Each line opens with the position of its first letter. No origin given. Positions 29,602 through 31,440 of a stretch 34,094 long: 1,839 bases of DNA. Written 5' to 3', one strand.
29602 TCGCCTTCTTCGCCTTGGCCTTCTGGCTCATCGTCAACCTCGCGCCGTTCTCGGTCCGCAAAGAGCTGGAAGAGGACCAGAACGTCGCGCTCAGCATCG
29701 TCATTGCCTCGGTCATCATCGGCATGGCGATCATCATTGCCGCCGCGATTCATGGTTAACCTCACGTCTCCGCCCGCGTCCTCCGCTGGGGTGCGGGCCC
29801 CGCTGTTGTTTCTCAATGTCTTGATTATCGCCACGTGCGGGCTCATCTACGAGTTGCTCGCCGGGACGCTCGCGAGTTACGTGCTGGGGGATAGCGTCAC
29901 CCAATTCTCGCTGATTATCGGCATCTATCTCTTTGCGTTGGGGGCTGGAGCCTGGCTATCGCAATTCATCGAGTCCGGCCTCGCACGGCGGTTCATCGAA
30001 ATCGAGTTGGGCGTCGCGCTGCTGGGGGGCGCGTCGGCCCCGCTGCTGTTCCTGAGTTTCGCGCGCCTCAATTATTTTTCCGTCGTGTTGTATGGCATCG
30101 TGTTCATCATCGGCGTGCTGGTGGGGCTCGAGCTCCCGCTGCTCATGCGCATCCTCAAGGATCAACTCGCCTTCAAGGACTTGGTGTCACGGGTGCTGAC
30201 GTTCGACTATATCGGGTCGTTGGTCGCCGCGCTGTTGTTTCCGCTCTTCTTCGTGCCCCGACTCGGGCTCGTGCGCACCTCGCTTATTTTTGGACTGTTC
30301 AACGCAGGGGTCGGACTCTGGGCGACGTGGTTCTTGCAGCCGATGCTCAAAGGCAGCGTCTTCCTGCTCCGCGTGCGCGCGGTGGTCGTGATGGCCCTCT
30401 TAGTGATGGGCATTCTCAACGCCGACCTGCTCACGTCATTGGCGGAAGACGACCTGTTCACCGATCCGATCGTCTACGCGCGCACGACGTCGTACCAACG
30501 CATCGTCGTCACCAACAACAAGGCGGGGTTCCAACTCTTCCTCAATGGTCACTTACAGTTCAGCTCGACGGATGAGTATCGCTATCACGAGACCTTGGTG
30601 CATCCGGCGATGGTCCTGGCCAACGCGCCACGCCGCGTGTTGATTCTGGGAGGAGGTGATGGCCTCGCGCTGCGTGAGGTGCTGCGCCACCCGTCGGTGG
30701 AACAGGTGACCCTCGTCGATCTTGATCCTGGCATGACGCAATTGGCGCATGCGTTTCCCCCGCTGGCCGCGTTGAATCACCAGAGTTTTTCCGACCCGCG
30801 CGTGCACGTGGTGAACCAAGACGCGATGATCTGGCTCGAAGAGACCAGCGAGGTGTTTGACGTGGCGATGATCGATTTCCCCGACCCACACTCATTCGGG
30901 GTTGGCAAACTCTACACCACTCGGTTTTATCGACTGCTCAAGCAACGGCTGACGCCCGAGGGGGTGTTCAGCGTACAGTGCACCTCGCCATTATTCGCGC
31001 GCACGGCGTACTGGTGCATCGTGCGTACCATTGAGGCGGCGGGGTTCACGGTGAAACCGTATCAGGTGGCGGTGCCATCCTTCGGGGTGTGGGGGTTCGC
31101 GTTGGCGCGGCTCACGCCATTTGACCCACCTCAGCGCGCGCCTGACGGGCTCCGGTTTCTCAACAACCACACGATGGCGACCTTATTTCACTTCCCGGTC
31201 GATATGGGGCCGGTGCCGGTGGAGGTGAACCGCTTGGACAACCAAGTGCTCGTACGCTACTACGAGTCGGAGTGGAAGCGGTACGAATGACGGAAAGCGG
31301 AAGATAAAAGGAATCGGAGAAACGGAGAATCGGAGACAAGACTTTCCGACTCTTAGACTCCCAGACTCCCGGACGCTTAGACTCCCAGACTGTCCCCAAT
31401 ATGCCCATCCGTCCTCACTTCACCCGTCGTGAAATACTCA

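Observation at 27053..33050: Membrane-embedded polyamine-type gene cluster: SpeD-like, 2xZn-ribbon/DUF4178, small TM protein, DUF350, TM-fused SpeE-like, Tat-lipoprotein FAD oxidase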

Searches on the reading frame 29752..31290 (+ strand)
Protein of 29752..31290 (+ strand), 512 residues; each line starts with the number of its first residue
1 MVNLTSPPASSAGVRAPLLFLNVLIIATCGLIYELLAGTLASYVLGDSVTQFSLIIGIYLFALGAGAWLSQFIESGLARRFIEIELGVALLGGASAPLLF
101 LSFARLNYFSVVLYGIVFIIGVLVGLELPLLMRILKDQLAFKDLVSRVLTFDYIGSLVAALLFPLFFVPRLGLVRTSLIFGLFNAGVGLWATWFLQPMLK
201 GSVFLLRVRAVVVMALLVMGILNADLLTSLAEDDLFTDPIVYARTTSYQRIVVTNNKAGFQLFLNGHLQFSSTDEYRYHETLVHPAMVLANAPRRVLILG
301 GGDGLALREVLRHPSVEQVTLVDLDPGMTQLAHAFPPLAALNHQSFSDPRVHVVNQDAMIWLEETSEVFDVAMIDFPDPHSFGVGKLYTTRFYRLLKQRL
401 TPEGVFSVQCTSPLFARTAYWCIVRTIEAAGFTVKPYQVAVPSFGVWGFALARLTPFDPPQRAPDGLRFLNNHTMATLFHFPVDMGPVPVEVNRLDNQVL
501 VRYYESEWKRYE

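Call 3: search_protein_families(library=pfam, proteins=[window:29752-31290:+], max_evalue=0.01)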
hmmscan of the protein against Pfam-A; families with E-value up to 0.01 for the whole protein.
window:29752-31290:+ (512 aa): 2 families
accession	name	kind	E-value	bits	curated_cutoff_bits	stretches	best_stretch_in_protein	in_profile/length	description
PF01564.23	Spermine_synth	-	3.3e-38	131.5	22.9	1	276-449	2-173/186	Spermine/spermidine synthase domain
PF13649.12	Methyltransf_25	-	0.0017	19.4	27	1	296-383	1-78/97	Methyltransferase domain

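Call 4: search_protein_families(library=ncbifam, proteins=[window:29752-31290:+], max_evalue=0.01)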
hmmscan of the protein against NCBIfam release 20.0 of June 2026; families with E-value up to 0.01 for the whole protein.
window:29752-31290:+ (512 aa): 6 families
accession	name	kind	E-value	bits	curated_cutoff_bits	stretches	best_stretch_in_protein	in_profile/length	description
NF002956.0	PRK03612.1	equivalog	1e-198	661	472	1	15-511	18-521/522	polyamine aminopropyltransferase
NF002435.0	PRK01581.1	equivalog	6.9e-63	212.9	537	1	240-453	99-312/374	polyamine aminopropyltransferase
NF002010.0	PRK00811.1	equivalog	1.7e-54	185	260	1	240-454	25-239/287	polyamine aminopropyltransferase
TIGR00417.1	speE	equivalog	1.8e-45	155.4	249.55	1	238-452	17-230/271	spermidine synthase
NF037959.1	MFS_SpdSyn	subfamily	2.3e-09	36.6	40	1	29-429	3-404/480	fused MFS/spermidine synthase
NF003380.0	PRK04457.1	equivalog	1.9e-07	30.4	304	1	287-409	64-179/265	polyamine aminopropyltransferase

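Call 24: search_solved_structures(query=window:29752-31290:+, max_evalue=0.001, show_alignments=2)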
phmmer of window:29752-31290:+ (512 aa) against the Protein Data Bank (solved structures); distinct sequences matched with E-value up to 0.001: 25.
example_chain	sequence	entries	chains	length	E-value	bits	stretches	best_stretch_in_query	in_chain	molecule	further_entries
3anx_A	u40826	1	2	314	1.1e-39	139.7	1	245-461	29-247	spermidine synthase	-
1uir_A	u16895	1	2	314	1.5e-39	139.3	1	245-461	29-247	Polyamine Aminopropyltransferase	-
7xif_A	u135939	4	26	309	4.6e-38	134.4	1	243-465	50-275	Polyamine aminopropyltransferase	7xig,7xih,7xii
6bq2_A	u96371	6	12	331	9.6e-37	130.1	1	239-459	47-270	Thermospermine synthase ACAULIS protein | Thermospermine synthase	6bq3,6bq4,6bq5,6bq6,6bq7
3o4f_A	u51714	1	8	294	2.7e-30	108.8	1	237-450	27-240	Spermidine synthase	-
1iy9_A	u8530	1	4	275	5.7e-30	107.7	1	241-460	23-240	Spermidine synthase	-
6qmm_B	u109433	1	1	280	4.9e-28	101.3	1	239-461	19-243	Polyamine aminopropyltransferase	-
1inl_A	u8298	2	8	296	8.3e-28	100.6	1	239-459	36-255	Spermidine synthase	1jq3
6qmm_A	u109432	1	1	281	1.9e-27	99.4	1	239-461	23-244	Polyamine aminopropyltransferase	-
3bwb_A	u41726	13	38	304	6.4e-24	87.7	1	237-438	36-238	Spermidine synthase | Spermidine synthase, putative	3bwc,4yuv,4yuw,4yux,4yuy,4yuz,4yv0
4uoe_A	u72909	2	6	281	7.2e-24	87.6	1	239-412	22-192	SPERMIDINE SYNTHASE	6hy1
2pwp_A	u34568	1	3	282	7.2e-24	87.6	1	239-412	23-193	Spermidine synthase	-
2hte_A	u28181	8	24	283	7.3e-24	87.6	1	239-412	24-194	Spermidine synthase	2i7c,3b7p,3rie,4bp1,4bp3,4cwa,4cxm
2pss_A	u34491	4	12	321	1e-23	87.1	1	239-412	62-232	Spermidine synthase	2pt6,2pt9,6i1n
2e5w_A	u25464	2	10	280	2.3e-23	85.9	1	245-440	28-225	Probable spermidine synthase | spermidine synthase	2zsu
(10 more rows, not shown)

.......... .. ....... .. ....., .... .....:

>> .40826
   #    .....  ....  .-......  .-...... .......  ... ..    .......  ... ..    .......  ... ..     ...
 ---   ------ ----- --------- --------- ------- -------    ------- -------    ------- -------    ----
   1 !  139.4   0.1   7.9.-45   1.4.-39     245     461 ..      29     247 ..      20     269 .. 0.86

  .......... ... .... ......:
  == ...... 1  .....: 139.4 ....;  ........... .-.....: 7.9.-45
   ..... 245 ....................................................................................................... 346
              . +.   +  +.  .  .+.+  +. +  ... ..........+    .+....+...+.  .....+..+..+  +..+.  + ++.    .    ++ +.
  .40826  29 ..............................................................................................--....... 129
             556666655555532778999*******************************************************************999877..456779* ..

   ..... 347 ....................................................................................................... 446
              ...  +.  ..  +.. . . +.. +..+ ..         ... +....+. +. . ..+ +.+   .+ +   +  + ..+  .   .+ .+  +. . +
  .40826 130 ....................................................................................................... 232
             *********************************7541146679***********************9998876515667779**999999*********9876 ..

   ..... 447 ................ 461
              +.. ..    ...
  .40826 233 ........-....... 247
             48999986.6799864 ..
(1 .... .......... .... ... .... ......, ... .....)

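Call 38: search_protein_representatives(protein=window:29752-31290:+)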
Query: 512 residues. Proteins with E-value up to 0.001 (for the whole library): 19444; up to 1e-10: 8832; up to 1e-30: 1483. The best 150 are listed.
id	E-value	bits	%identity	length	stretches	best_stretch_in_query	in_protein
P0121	4.1e-190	649.2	65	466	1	51-512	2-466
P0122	5.1e-178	609.3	58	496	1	17-509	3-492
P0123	2.6e-165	567.4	54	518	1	7-512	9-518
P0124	6.2e-165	566.1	69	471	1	26-398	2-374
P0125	1.1e-163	562.0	52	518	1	10-511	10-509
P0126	2.7e-156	537.7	52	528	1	14-510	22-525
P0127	1.0e-149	516.0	53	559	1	7-507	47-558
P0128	5.6e-143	493.7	51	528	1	17-509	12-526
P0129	2.0e-142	491.9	49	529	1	14-509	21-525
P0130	1.9e-136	472.2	48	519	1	16-511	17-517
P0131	6.6e-134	463.8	45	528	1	14-509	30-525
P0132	3.0e-133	461.6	45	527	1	10-511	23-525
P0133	1.7e-132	459.1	60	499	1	118-477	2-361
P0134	1.8e-132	459.1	46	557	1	17-511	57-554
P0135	6.1e-131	454.0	46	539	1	12-511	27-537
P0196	4.4e-108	378.6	44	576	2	208-510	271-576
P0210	1.0e-103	364.2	39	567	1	10-509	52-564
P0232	4.4e-96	339.0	41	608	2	5-351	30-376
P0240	5.3e-92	325.6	42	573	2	11-352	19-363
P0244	6.9e-91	321.9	41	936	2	15-288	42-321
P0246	2.5e-90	320.1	41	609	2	259-453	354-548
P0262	2.3e-86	307.0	37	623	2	242-509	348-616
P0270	4.1e-85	302.8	39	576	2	14-355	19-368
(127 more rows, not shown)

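Call 40: find_related_loci(query=A3, collection=genome_contigs, flank=10000)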
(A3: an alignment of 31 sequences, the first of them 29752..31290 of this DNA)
Query A3 (512 aa) in genome_contigs; peptide patterns used: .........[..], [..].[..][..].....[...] (x = any residue, [..] = any of these).
600 stretches matched a pattern (row limit reached: there are more); 591 encode a relative of the query (tblastn E <= 1e-3); the best 80 are kept; 80 distinct loci.
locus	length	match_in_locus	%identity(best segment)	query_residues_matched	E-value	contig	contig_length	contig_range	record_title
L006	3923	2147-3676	72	15-512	0e+0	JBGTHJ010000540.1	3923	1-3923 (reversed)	MAG: Pyrinomonadaceae bacterium isolate JTS-RE236 k141_993660, whole genome shotgun sequence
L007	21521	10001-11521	71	11-512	0e+0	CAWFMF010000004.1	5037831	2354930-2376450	MAG: uncultured Acidobacteriota bacterium isolate MFD04212.bin.1.294 genome assembly, contig: contig_41, whole genome sh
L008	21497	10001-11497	70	15-512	0e+0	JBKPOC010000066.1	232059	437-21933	MAG: Acidobacteriota bacterium isolate GS_HAYS_MAG_00024 GS_HAYS_000002667496, whole genome shotgun sequence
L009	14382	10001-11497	70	15-512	0e+0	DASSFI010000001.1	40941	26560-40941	MAG TPA_asm: Pyrinomonadaceae bacterium isolate SMAG_U1001 k141_1192664, whole genome shotgun sequence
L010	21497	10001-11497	69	15-512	0e+0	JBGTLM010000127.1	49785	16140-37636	MAG: Pyrinomonadaceae bacterium isolate JTS-RE337 k141_8414126, whole genome shotgun sequence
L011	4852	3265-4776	68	8-512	0e+0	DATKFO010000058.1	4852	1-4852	MAG TPA_asm: Thermoanaerobaculia bacterium isolate SMAG_U14527 k141_6471136, whole genome shotgun sequence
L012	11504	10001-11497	70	15-512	0e+0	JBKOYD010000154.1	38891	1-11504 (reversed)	MAG: Acidobacteriota bacterium isolate GB_HAYS_MAG_00070 GB_HAYS_000000195575, whole genome shotgun sequence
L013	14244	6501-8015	68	8-512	0e+0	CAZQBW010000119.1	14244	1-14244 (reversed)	MAG TPA_asm: uncultured Clostridia bacterium isolate binchicken_co197_382 genome assembly, contig: NODE_7238_length_1424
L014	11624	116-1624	70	15-512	0e+0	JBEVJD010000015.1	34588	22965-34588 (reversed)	MAG: Pyrinomonadaceae bacterium isolate T4R1BO.metabat2.158 T4R1BO.metabat2.158_k133_22890486, whole genome shotgun sequ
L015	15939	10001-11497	69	15-512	0e+0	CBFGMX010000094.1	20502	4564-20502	MAG TPA_asm: uncultured bacterium isolate SRR29873488_binner23_Refined_1 genome assembly, contig: ERZ27315275.204, whole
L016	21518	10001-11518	66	8-512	0e+0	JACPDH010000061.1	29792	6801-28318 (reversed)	MAG: Acidobacteria bacterium isolate NC_groundwater_304_Ag_B-0.1um_64_21 GD18-4_B1_scaffold_390601, whole genome shotgun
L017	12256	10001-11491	67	15-512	0e+0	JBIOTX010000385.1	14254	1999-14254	MAG: Thermoanaerobaculia bacterium isolate MAG149 k127_513784, whole genome shotgun sequence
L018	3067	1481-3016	64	7-512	0e+0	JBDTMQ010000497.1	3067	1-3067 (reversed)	MAG: Acidobacteriota bacterium isolate cluster3_bin.13 NODE_212730_length_3067_cov_4.427623, whole genome shotgun sequen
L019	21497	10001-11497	69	15-512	0e+0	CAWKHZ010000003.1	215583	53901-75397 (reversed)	MAG: uncultured Acidobacteriota bacterium isolate MFD02840.bin.1.73 genome assembly, contig: contig_153500, whole genome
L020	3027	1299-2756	67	26-507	0e+0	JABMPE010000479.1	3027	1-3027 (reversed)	MAG: Rhodopirellula sp. isolate bin.212 k141_4510529, whole genome shotgun sequence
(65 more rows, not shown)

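Call 53: predict_structure(alignment_id=A4)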
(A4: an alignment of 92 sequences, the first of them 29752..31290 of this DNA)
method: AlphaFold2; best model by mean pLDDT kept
length: 512 residues; sequences in the alignment: 92
mean_pLDDT: 95.5   pTM: 0.90
mean pLDDT of the five models: 95.5, 95.1, 95.1, 95.0, 94.9
residues with pLDDT >= 90: 478; 70-90: 20; 50-70: 9; < 50: 5
segments of 3 or more residues with pLDDT < 50: none
pLDDT, mean of each block of 10 residues (from residue 1): 50 75 97 97 90 97 98 97 98 97 95 98 98 94 96 98 95 97 98 94 96 98 94 92 92 96 95 98 98 97 98 98 98 98 98 98 98 97 96 99 98 98 99 98 96 98 98 98 98 98 94 86
secondary structure, 60 per line:
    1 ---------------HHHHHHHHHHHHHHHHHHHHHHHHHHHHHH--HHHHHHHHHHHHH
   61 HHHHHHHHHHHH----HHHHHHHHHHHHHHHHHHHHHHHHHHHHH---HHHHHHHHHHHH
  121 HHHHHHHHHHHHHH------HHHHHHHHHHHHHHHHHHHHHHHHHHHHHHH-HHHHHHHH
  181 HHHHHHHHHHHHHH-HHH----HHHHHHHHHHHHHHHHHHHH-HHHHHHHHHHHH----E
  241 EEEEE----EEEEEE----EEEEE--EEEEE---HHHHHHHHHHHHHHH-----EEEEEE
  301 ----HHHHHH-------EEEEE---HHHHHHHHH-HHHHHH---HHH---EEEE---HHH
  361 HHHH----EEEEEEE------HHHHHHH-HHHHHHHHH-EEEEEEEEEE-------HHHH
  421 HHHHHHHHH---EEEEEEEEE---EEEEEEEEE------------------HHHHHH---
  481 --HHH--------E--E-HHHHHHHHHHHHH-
elements in order: H16-45 H48-72 H77-105 H109-134 H141-171 H173-194 H203-222 H224-235 E240-245 E250-255 E260-264 E267-271 H275-289 E295-300 H305-310 E318-322 H326-334 H336-341 E351-354 H358-364 E369-375 H382-388 H390-398 E400-409 H417-429 E433-441 E445-453 H472-477 H499-511

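Call 58: fold_search(model_id=the predicted structure, library=pdb)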
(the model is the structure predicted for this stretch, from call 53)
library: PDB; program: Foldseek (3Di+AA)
matches with E <= 10: 1289; with E <= 0.001: 265
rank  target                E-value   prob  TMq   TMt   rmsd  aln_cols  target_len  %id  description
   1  1uir_A                1.3e-17  1.00  0.45  0.74   4.0       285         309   33  Crystal Structure of Polyamine Aminopropyltransfease from Thermus thermophilus (released 2003-08-05)
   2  1uir_B                1.7e-17  1.00  0.46  0.74   2.8       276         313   34  Crystal Structure of Polyamine Aminopropyltransfease from Thermus thermophilus (released 2003-08-05)
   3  3anx_A                5.6e-17  1.00  0.46  0.74   2.9       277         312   34  Crystal structure of triamine/agmatine aminopropyltransferase (SPEE) from thermus thermophilus, complexed with MTA (released 2011-04-13)
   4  6bq6_A                7.9e-16  1.00  0.46  0.79   2.1       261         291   32  Crystal structure of Medicago truncatula Thermospermine Synthase (MtTSPS) in complex with thermospermine (released 2018-02-28)
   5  6bq2_A                8.3e-16  1.00  0.46  0.79   2.9       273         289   31  Crystal structure of Medicago truncatula Thermospermine Synthase (MtTSPS) (released 2018-02-28)
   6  6bq2_B                1.6e-15  1.00  0.46  0.79   2.0       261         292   32  Crystal structure of Medicago truncatula Thermospermine Synthase (MtTSPS) (released 2018-02-28)
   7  3anx_B                2.5e-15  1.00  0.46  0.74   2.8       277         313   34  Crystal structure of triamine/agmatine aminopropyltransferase (SPEE) from thermus thermophilus, complexed with MTA (released 2011-04-13)
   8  7xif_D                3.5e-15  1.00  0.45  0.79   3.4       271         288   31  Crystal structure of the aminopropyltransferase, SpeE from hyperthermophilic crenarchaeon, Pyrobaculum calidifontis in (released 2022-06-15)
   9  7xif_A                3.6e-15  1.00  0.45  0.79   3.3       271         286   30  Crystal structure of the aminopropyltransferase, SpeE from hyperthermophilic crenarchaeon, Pyrobaculum calidifontis in (released 2022-06-15)
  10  3o4f_D                5.5e-15  1.00  0.42  0.76   4.0       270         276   28  Crystal Structure of Spermidine Synthase from E. coli (released 2010-08-18)
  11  3o4f_E                6.0e-15  1.00  0.42  0.74   4.5       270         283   28  Crystal Structure of Spermidine Synthase from E. coli (released 2010-08-18)
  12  3o4f_C                9.9e-15  1.00  0.44  0.76   3.3       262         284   29  Crystal Structure of Spermidine Synthase from E. coli (released 2010-08-18)
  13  1inl_C                1.1e-14  1.00  0.45  0.77   2.3       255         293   30  Crystal Structure of Spermidine Synthase from Thermotoga Maritima (released 2001-11-21)
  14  7xih_B                1.3e-14  1.00  0.45  0.78   3.6       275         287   30  Crystal structure of the aminopropyltransferase, SpeE from hyperthermophilic crenarchaeon, Pyrobaculum calidifontis in (released 2022-06-15)
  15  1jq3_A                2.8e-14  1.00  0.45  0.76   2.3       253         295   30  Crystal Structure of Spermidine Synthase in Complex with Transition State Analogue AdoDATO (released 2001-11-21)
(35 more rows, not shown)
